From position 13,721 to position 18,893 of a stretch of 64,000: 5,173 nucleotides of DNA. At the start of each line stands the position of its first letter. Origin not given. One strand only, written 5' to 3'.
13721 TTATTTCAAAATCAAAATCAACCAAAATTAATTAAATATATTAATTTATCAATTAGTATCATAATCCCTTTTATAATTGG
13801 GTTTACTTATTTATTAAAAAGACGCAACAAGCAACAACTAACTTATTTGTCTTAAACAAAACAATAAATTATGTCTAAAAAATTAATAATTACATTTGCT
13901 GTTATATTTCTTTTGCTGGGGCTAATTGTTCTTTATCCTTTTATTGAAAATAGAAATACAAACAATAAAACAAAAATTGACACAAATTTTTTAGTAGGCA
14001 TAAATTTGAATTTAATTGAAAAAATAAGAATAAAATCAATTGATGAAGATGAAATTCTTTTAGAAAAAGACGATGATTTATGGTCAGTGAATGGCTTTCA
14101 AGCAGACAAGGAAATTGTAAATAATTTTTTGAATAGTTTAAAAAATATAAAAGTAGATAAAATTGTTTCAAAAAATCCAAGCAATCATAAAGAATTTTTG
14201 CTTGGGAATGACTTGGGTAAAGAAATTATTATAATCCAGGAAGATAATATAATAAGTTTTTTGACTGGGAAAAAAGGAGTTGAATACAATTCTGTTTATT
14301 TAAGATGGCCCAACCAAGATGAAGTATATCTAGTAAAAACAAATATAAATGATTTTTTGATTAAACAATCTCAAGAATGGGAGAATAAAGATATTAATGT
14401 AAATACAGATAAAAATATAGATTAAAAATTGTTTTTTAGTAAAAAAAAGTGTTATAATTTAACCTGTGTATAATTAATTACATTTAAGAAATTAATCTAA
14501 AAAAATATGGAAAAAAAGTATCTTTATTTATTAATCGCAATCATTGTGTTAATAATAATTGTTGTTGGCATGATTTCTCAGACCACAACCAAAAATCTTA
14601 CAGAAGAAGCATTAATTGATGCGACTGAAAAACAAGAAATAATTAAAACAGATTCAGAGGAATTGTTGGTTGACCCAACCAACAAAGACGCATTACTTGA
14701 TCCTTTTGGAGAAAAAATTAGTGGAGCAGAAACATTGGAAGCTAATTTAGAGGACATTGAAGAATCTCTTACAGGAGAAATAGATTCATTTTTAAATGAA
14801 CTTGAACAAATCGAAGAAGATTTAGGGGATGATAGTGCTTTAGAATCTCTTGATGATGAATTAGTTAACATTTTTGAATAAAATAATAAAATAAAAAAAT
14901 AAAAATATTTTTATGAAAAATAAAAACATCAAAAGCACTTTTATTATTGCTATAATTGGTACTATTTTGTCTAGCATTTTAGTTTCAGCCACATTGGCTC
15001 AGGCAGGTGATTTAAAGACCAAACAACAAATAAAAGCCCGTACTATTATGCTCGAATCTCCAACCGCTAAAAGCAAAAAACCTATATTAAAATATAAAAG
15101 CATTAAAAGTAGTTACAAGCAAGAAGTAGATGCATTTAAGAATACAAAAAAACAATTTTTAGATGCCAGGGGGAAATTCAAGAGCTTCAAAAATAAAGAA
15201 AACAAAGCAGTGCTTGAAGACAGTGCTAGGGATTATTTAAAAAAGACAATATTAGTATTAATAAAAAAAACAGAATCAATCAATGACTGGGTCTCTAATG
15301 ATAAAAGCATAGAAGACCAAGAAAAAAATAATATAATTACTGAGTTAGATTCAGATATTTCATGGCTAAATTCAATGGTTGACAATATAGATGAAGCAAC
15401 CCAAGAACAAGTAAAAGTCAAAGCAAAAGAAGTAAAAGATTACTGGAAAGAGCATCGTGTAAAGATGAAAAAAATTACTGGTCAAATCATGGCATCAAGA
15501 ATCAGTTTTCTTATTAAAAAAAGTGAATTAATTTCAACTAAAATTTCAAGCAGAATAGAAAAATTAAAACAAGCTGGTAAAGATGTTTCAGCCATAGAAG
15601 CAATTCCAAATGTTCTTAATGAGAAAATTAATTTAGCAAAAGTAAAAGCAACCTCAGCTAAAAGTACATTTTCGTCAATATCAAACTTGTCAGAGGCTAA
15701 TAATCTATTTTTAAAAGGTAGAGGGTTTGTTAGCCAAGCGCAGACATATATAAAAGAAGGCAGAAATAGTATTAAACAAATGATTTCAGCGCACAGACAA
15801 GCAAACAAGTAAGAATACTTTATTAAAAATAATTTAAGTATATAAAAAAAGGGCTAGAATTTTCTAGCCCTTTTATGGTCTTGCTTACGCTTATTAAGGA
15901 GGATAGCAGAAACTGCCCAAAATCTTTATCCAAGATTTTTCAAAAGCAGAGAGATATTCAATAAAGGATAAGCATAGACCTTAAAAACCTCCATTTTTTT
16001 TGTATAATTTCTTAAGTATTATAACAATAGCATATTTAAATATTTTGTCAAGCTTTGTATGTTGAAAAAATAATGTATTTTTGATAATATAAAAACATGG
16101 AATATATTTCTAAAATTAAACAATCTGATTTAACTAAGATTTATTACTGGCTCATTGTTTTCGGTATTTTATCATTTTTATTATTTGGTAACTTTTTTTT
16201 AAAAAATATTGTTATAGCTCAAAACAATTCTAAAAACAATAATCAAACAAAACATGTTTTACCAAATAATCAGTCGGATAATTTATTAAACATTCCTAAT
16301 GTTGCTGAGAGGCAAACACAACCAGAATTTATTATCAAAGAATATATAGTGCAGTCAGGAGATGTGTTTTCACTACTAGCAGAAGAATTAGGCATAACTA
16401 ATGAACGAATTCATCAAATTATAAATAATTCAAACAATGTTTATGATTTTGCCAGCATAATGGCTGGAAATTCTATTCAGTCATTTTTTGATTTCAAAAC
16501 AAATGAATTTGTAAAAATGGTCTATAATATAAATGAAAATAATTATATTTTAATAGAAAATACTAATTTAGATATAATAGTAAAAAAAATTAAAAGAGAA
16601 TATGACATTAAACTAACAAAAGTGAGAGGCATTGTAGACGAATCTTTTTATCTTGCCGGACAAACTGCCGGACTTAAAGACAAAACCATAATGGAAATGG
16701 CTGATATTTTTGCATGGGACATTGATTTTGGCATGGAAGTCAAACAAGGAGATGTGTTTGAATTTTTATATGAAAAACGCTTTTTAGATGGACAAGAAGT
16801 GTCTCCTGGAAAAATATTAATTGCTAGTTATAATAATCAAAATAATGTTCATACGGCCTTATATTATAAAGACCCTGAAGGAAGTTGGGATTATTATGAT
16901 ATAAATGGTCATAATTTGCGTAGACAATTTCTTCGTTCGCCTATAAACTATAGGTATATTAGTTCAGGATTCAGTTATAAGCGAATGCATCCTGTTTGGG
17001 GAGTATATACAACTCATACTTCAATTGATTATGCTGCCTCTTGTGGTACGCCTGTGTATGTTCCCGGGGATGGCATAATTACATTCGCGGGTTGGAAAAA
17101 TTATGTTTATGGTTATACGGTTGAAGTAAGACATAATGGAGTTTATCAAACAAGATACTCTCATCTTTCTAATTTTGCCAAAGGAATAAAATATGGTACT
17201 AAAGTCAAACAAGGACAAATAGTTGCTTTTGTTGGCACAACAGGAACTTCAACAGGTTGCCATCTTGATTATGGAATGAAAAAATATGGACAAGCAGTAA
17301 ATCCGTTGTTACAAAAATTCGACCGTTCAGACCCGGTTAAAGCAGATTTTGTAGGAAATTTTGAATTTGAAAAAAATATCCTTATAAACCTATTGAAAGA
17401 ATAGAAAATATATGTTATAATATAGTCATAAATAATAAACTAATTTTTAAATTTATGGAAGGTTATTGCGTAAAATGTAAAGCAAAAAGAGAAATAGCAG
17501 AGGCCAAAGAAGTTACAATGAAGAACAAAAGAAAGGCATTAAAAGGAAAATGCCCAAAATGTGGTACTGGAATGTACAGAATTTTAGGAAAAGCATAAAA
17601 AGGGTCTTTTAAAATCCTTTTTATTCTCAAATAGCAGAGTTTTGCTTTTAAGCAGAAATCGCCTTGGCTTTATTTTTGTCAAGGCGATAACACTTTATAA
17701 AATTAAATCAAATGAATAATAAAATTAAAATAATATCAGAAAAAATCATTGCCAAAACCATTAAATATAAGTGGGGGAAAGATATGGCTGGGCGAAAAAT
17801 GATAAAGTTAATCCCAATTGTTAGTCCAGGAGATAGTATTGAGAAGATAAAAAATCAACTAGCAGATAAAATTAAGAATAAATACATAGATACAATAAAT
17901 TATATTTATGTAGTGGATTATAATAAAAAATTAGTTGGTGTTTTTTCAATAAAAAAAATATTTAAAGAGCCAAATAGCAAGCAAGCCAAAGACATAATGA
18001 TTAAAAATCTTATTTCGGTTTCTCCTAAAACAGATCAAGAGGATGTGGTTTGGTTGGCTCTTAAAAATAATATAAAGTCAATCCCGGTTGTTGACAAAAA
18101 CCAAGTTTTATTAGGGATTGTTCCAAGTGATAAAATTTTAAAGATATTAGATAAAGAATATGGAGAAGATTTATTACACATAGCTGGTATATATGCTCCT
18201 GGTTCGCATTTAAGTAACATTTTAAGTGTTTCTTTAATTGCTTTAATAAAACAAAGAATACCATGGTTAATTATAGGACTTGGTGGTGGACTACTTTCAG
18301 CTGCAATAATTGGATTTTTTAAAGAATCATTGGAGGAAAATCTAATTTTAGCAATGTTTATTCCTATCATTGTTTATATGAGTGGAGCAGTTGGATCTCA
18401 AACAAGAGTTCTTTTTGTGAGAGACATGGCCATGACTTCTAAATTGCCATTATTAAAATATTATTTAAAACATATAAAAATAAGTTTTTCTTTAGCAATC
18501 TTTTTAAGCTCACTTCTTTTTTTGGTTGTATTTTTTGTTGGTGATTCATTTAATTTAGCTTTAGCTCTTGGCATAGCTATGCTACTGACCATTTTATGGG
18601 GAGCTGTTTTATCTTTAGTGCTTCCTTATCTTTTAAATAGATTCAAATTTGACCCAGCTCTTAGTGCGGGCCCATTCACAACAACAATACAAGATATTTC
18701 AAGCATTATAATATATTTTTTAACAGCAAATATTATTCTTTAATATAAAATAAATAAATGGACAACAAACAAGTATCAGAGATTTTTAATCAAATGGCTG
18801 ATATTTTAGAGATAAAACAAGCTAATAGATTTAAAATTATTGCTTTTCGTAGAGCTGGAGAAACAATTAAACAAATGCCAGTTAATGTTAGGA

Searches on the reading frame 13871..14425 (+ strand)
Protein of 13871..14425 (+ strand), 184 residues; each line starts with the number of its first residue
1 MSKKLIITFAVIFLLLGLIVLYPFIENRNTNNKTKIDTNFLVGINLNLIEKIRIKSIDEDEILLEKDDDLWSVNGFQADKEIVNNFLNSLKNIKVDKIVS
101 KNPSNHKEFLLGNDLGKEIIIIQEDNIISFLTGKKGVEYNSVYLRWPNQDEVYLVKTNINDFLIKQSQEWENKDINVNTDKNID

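Call 91: search_protein_families(library=pfam, proteins=[window:13871-14425:+], max_evalue=0.000001)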
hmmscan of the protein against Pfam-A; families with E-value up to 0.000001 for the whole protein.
window:13871-14425:+ (184 aa): 1 family
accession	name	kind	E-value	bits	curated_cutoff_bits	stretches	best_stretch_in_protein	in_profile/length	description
PF14238.11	DUF4340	-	1e-12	49.1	25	1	75-183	8-115/183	Domain of unknown function (DUF4340)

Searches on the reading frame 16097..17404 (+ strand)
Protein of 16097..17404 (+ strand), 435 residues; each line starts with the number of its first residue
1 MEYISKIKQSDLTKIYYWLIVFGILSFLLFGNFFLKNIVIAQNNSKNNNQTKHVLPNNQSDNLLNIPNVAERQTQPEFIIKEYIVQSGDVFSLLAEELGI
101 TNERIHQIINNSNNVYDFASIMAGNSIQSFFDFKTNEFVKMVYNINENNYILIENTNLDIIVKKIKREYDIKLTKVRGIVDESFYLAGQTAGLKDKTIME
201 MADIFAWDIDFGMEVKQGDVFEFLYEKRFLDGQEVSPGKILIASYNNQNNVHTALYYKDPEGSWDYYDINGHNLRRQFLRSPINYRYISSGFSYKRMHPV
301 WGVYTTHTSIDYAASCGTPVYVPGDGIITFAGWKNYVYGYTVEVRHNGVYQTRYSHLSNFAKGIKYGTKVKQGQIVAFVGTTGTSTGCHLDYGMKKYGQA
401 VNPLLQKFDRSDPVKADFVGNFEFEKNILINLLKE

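Call 87: search_protein_families(library=pfam, proteins=[window:16097-17404:+], max_evalue=0.000001)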
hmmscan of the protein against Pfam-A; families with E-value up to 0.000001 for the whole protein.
window:16097-17404:+ (435 aa): 2 families
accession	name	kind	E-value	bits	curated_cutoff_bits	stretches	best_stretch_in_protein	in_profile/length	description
PF01551.29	Peptidase_M23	-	4.3e-26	91.4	28.7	1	306-403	2-96/96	Peptidase family M23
PF19425.4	Csd3_N2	-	1.9e-11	44.4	27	1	174-292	7-120/122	Csd3 second domain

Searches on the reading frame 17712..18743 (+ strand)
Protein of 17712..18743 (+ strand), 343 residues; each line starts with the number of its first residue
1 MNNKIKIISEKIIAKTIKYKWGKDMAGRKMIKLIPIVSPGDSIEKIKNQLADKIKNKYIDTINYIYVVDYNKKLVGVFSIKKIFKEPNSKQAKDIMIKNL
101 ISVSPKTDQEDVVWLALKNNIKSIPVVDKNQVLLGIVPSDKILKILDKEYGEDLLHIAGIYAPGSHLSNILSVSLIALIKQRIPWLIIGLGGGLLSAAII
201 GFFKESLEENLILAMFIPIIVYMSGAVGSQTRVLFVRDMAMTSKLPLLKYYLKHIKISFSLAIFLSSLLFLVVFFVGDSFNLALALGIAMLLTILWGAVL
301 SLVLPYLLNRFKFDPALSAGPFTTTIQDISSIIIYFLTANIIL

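Call 87: search_protein_families(library=pfam, proteins=[window:17712-18743:+], max_evalue=0.000001)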
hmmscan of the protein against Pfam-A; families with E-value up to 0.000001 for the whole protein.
window:17712-18743:+ (343 aa): 2 families
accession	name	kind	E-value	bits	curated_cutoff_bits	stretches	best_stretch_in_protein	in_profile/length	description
PF01769.21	MgtE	-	1.6e-23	83.8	27.6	1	217-337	1-124/125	Divalent cation transporter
PF00571.33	CBS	-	4.2e-17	62.7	24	1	92-146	1-55/57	CBS domain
